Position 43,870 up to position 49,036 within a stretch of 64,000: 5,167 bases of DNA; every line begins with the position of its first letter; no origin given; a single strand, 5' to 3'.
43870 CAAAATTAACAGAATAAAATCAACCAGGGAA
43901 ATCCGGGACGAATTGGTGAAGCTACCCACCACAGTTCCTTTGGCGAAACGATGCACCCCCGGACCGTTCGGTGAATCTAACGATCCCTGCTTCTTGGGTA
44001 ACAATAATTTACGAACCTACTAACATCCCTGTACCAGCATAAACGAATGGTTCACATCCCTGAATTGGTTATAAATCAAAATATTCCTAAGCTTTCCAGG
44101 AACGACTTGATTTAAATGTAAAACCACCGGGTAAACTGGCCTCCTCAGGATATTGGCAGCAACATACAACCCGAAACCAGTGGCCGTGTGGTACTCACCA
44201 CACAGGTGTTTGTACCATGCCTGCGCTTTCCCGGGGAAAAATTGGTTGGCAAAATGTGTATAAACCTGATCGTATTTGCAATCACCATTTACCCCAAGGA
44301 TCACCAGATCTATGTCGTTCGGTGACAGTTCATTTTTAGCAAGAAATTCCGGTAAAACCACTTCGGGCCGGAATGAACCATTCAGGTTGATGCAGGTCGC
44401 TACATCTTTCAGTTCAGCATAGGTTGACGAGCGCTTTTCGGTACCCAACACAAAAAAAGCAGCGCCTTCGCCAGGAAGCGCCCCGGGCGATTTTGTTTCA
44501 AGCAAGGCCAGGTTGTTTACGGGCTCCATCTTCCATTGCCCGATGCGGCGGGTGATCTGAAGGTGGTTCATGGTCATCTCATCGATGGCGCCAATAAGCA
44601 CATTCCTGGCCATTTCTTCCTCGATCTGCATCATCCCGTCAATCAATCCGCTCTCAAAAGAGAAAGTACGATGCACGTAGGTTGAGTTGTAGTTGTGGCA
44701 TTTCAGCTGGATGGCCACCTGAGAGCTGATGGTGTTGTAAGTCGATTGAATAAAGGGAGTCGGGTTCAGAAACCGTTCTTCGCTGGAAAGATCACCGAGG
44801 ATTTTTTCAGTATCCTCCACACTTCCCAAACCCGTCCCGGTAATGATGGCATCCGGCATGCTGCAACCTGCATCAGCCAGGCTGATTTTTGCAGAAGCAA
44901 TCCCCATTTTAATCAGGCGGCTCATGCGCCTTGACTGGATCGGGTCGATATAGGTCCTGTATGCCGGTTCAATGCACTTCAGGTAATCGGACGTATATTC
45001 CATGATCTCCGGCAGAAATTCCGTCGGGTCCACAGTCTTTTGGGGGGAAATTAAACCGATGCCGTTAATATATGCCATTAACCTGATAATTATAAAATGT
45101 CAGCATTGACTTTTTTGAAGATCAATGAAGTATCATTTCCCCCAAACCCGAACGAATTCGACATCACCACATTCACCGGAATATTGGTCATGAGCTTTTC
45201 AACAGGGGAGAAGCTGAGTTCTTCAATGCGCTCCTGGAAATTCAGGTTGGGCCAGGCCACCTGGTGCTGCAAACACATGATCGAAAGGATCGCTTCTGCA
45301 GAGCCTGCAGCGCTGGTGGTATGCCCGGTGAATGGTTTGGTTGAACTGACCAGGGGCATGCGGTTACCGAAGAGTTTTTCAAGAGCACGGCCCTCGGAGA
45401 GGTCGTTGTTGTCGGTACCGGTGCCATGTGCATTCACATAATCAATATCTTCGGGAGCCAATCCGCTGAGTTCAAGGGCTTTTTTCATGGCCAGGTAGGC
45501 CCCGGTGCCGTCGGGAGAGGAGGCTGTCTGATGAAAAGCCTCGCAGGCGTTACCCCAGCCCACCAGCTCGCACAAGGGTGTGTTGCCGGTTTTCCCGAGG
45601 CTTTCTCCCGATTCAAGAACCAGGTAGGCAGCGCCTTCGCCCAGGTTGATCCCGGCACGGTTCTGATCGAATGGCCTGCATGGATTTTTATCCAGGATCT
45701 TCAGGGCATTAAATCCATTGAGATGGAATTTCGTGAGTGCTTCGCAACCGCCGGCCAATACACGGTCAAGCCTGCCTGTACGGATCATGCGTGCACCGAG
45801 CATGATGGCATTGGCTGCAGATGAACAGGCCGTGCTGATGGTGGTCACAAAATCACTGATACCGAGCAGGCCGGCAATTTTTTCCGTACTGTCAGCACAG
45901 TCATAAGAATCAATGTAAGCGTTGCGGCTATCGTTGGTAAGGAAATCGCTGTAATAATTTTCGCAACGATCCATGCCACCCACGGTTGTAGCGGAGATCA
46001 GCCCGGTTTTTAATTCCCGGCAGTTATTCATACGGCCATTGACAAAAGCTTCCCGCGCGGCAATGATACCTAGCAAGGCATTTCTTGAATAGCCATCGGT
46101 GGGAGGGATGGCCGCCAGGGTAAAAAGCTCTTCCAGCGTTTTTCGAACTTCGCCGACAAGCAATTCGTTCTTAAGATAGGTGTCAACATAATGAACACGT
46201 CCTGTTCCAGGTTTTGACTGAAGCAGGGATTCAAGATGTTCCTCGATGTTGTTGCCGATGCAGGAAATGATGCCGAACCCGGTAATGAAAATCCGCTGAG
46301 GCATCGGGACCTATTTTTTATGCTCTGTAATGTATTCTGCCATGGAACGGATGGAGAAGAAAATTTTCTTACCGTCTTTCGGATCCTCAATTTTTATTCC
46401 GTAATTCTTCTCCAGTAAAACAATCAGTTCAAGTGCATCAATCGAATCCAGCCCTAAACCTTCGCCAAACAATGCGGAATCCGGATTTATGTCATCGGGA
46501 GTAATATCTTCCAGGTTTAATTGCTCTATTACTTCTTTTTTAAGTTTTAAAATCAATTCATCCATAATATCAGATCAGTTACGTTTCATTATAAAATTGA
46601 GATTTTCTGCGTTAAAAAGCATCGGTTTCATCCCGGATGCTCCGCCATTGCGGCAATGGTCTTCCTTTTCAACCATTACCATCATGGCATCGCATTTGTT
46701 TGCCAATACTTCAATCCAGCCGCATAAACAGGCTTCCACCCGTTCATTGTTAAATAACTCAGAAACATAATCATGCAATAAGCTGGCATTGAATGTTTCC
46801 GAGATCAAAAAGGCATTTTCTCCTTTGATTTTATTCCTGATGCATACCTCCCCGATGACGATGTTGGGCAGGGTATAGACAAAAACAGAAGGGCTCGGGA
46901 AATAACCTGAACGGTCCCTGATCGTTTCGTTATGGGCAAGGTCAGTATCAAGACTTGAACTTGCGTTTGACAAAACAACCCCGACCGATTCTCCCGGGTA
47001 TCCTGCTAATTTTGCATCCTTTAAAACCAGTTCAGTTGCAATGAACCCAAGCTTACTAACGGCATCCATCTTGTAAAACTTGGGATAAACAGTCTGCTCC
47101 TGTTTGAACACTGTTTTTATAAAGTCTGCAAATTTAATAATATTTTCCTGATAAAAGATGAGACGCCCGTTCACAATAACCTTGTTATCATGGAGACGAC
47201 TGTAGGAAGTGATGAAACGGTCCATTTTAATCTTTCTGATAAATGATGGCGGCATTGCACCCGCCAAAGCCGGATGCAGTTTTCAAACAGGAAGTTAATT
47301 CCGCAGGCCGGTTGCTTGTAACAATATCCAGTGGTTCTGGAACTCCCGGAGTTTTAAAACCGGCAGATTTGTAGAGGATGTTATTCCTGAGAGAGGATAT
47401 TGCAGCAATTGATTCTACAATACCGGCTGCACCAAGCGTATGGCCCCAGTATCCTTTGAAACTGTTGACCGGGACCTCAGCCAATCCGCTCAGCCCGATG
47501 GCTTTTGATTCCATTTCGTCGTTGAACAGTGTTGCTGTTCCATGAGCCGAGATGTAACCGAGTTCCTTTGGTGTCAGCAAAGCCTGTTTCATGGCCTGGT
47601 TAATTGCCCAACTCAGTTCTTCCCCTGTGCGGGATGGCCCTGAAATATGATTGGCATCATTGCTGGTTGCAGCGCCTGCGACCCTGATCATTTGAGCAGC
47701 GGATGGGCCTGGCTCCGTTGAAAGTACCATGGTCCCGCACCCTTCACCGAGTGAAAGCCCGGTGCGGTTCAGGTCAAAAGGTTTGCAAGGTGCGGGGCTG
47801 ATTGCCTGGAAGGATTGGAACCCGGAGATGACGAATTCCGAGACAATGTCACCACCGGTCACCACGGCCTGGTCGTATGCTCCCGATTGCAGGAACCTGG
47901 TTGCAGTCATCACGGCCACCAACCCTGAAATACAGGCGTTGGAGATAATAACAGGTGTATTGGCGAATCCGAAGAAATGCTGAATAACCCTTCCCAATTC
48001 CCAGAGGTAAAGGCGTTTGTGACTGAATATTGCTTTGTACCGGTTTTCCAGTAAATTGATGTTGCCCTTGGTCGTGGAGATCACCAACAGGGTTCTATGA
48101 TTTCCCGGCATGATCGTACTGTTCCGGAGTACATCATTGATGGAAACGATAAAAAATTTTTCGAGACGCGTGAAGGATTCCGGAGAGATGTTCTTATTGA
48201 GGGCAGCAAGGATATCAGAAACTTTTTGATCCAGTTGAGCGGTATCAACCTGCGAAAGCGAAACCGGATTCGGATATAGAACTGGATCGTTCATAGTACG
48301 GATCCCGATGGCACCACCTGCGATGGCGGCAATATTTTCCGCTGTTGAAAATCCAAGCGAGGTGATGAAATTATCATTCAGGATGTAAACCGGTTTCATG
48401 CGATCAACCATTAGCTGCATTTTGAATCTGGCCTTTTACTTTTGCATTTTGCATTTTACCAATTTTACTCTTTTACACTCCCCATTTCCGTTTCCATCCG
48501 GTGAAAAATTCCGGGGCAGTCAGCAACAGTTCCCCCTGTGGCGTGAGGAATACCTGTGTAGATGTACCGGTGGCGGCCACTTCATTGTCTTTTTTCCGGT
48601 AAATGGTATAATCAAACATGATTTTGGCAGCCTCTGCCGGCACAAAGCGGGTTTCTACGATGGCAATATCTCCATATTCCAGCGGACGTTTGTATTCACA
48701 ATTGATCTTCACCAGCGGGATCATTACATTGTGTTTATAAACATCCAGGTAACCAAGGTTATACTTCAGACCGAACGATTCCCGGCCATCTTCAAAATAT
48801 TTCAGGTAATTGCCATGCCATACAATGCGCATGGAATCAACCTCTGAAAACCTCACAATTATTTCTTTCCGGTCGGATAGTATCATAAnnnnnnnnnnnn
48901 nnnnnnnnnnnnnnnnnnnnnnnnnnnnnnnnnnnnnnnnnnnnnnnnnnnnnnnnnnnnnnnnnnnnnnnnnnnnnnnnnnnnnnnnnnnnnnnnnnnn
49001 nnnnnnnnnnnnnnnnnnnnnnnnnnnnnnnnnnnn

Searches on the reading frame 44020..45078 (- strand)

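Call 9: search_protein_families(library=ncbifam, proteins=[window:44020-45078:-], max_evalue=0.00001)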
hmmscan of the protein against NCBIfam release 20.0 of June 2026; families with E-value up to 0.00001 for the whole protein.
window:44020-45078:- (352 aa): 2 families
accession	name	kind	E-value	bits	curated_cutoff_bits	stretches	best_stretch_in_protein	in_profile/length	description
TIGR03150.1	fabF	equivalog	4.2e-09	35.6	493.75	1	41-213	57-240/407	beta-ketoacyl-ACP synthase II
NF005589.0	PRK07314.1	subfamily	1.9e-06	26.9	387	1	41-212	60-242/413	beta-ketoacyl-ACP synthase II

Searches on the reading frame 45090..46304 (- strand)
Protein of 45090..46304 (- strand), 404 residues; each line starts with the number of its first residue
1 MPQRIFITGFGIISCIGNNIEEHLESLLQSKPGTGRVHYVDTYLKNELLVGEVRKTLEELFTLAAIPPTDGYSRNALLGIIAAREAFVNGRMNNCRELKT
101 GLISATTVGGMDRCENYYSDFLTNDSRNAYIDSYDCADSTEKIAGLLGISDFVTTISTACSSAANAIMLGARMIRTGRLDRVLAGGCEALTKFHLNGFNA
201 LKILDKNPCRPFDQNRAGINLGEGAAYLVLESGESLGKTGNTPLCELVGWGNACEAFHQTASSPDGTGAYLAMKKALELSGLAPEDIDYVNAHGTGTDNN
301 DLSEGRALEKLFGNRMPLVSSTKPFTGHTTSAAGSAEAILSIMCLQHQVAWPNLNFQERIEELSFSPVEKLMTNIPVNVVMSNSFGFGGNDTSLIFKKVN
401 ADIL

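Call 9: search_protein_families(library=ncbifam, proteins=[window:45090-46304:-], max_evalue=0.00001)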
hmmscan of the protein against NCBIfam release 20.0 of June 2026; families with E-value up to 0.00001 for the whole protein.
window:45090-46304:- (404 aa): 27 families (the best 25 are shown)
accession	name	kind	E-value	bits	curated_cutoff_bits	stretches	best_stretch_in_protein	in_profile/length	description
NF006618.0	PRK09185.1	subfamily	4.8e-87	292.6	407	1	3-398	3-392/394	beta-ketoacyl-ACP synthase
TIGR03150.1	fabF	equivalog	8.5e-86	288.2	493.75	1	3-397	1-407/407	beta-ketoacyl-ACP synthase II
NF005589.0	PRK07314.1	subfamily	1.1e-83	281.3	387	1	3-399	4-412/413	beta-ketoacyl-ACP synthase II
NF004970.0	PRK06333.1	subfamily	7.5e-74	249.1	525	1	3-399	4-422/424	beta-ketoacyl-ACP synthase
NF006274.0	PRK08439.1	equivalog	5.6e-67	226.3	621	1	3-399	2-406/406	beta-ketoacyl-ACP synthase II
NF004618.0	PRK05952.1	equivalog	4.6e-61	206.8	455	1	5-398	4-382/384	beta-ketoacyl-ACP synthase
NF005076.0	PRK06501.1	equivalog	7.4e-61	206.3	629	1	116-398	128-422/425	beta-ketoacyl-ACP synthase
NF058662.1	cispenta_AmcF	equivalog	1e-59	202.5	325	1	131-397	97-368/369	cispentacin biosynthesis acyltransferase subunit AmcF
NF006434.0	PRK08722.1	equivalog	4.8e-59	200.3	759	1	3-399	4-414/414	beta-ketoacyl-ACP synthase II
NF006587.0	PRK09116.1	equivalog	7.9e-58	196.1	470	1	3-399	2-407/408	beta-ketoacyl-ACP synthase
NF005490.0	PRK07103.1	equivalog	1.8e-55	188.7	445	1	3-399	4-413/414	polyketide beta-ketoacyl:acyl carrier protein synthase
NF005935.0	PRK07967.1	equivalog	1.8e-53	181.8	630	1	3-400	2-405/406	beta-ketoacyl-ACP synthase I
NF005916.1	PRK07910.1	equivalog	7.1e-49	166.8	560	1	153-398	164-417/418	KasA/KasB family beta-ketoacyl-ACP synthase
NF045894.1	PKS_plus_SDR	equivalog_domain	4.7e-26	90.7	1740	1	142-366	155-386/1515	type I polyketide synthase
NF053555.1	prodigi_MBC_PigJ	equivalog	3.3e-22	78.6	900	1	140-352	493-703/759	prodigiosin MBC biosynthesis protein PigJ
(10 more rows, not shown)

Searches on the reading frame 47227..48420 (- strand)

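Call 9: search_protein_families(library=ncbifam, proteins=[window:47227-48420:-], max_evalue=0.00001)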
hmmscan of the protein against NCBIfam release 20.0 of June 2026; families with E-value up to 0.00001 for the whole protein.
window:47227-48420:- (397 aa): 18 families
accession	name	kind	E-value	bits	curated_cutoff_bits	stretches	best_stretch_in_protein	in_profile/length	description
NF006618.0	PRK09185.1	subfamily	6.5e-65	219.7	407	1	8-395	2-391/394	beta-ketoacyl-ACP synthase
TIGR03150.1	fabF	equivalog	2.8e-48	164.6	493.75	1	150-394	148-406/407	beta-ketoacyl-ACP synthase II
NF004618.0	PRK05952.1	equivalog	2e-47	162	455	1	160-396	144-382/384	beta-ketoacyl-ACP synthase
NF005589.0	PRK07314.1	subfamily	9.9e-47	159.6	387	1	151-396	152-411/413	beta-ketoacyl-ACP synthase II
NF058662.1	cispenta_AmcF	equivalog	8.3e-46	156.7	325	1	80-395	55-368/369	cispentacin biosynthesis acyltransferase subunit AmcF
NF005490.0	PRK07103.1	equivalog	6.2e-40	137.5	445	1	146-396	152-412/414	polyketide beta-ketoacyl:acyl carrier protein synthase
NF004970.0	PRK06333.1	subfamily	1.4e-37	129.6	525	1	151-396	161-421/424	beta-ketoacyl-ACP synthase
NF005076.0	PRK06501.1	equivalog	3.7e-36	124.9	629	1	135-394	147-420/425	beta-ketoacyl-ACP synthase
NF005916.1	PRK07910.1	equivalog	5.3e-34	117.8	560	1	161-395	169-416/418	KasA/KasB family beta-ketoacyl-ACP synthase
NF006274.0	PRK08439.1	equivalog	6.1e-34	117.5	621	1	151-396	150-405/406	beta-ketoacyl-ACP synthase II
NF006587.0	PRK09116.1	equivalog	3e-33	115.2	470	1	148-396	149-406/408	beta-ketoacyl-ACP synthase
NF006434.0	PRK08722.1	equivalog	4e-30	105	759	1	152-396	153-413/414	beta-ketoacyl-ACP synthase II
NF040607.1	mycolic_Pks13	equivalog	3.9e-18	64.4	2100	1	146-359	254-479/1680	polyketide synthase Pks13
NF053555.1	prodigi_MBC_PigJ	equivalog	4.4e-18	65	900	1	151-336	501-688/759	prodigiosin MBC biosynthesis protein PigJ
NF045894.1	PKS_plus_SDR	equivalog_domain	4.4e-18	64.3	1740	1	146-353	156-374/1515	type I polyketide synthase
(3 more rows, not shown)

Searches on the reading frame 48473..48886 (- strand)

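Call 6: search_protein_families(library=ncbifam, proteins=[window:48473-48886:-], max_evalue=0.01)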
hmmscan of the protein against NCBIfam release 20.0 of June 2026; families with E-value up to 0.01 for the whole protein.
window:48473-48886:- (137 aa): 4 families
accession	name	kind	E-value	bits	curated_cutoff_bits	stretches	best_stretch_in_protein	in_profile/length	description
TIGR00051.1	TIGR00051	subfamily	5.8e-20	71.8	68.7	1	11-115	4-107/117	YbgC/FadM family acyl-CoA thioesterase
NF047424.1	MenI_Staph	exception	1.3e-17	64.1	225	1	7-132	6-130/148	1,4-dihydroxy-2-naphthoyl-CoA hydrolase MenI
TIGR02799.1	thio_ybgC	equivalog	1.2e-09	38.5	141.35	1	9-105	5-102/126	tol-pal system-associated acyl-CoA thioesterase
NF008065.0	PRK10800.1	equivalog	0.00012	22.3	185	1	8-100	9-101/134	tol-pal system-associated acyl-CoA thioesterase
